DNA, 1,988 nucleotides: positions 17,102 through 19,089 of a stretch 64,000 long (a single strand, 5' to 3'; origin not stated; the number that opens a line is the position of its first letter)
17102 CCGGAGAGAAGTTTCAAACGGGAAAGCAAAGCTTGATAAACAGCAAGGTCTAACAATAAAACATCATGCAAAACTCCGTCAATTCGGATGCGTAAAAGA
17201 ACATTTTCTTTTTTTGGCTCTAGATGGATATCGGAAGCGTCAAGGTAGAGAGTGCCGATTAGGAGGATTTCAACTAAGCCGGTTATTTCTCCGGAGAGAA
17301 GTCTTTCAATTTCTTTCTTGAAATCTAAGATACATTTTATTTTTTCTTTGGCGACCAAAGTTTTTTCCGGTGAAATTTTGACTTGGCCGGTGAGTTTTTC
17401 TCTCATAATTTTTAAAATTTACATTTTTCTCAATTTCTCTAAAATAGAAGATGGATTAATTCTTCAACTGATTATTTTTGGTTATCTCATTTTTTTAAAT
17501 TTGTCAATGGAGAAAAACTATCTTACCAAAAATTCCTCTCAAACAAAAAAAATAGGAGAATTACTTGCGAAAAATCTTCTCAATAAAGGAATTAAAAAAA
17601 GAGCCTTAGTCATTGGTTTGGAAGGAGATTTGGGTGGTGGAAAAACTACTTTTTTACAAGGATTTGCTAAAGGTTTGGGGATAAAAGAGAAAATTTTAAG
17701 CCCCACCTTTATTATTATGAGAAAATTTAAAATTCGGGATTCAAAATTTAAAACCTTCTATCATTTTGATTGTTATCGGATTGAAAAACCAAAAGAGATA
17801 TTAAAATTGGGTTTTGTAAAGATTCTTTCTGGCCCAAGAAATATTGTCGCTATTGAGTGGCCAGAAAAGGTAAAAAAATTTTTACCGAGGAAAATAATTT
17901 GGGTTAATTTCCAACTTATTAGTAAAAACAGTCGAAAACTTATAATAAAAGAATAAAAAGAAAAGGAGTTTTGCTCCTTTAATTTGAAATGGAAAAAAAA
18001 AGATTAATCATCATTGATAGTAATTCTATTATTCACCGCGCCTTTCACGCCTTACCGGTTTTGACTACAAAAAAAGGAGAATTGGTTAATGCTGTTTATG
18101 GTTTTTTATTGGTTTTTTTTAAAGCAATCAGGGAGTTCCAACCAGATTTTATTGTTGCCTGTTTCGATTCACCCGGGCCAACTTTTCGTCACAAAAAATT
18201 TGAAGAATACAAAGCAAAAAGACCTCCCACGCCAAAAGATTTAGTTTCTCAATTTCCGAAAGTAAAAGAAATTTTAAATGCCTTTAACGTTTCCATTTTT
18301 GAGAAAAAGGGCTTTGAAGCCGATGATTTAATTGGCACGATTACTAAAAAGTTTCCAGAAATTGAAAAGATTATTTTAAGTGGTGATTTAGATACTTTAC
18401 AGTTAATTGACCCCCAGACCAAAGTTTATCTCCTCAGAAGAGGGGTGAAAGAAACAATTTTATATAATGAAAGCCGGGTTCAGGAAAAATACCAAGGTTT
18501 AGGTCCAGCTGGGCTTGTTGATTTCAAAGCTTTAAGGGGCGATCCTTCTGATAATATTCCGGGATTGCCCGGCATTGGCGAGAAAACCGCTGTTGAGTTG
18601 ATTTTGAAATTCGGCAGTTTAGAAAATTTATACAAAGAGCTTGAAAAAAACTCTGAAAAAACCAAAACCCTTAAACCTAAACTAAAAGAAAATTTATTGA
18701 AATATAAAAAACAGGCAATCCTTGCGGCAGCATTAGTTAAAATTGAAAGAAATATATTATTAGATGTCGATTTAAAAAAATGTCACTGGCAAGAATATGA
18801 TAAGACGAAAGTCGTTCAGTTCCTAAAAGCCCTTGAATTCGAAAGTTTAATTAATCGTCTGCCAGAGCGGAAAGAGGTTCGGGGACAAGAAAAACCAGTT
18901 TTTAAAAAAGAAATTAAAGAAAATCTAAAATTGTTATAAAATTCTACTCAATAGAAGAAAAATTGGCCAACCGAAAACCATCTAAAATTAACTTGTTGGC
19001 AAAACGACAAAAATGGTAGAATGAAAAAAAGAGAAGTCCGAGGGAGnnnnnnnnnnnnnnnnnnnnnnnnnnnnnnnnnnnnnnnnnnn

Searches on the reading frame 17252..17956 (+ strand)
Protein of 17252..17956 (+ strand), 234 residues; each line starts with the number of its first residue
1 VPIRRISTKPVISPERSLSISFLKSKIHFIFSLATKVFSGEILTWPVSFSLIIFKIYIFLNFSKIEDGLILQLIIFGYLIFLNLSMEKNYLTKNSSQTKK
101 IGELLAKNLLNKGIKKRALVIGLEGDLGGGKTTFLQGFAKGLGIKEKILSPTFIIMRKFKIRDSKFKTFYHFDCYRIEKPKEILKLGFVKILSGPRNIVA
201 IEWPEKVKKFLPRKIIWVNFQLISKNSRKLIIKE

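Call 37: search_protein_families(library=pfam, proteins=[window:17252-17956:+], max_evalue=0.001)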
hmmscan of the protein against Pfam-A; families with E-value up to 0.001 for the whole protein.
window:17252-17956:+ (234 aa): 1 family
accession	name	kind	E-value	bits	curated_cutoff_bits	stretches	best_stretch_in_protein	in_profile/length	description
PF02367.23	TsaE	-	4.3e-32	111.2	26.6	1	93-228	2-126/128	Threonylcarbamoyl adenosine biosynthesis protein TsaE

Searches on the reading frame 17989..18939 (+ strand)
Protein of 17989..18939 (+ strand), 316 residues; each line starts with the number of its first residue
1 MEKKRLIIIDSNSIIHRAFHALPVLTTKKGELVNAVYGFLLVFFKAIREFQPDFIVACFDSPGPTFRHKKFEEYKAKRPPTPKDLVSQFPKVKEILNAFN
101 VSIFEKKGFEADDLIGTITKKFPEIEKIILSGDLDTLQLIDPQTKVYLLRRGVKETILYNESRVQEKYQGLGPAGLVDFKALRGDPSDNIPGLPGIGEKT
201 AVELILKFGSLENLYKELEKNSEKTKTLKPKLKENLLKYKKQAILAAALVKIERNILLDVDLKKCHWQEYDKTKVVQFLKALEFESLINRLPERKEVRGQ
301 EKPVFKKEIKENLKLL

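Call 37: search_protein_families(library=pfam, proteins=[window:17989-18939:+], max_evalue=0.001)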
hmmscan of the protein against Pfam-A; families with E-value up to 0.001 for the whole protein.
window:17989-18939:+ (316 aa): 2 families
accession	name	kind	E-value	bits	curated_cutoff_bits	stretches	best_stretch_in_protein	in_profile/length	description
PF02739.22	5_3_exonuc_N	-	9e-52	175.5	34.3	1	5-169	1-164/164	5'-3' exonuclease, N-terminal resolvase-like domain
PF01367.25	5_3_exonuc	-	1e-28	100.1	40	1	173-272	3-96/97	5'-3' exonuclease, C-terminal SAM fold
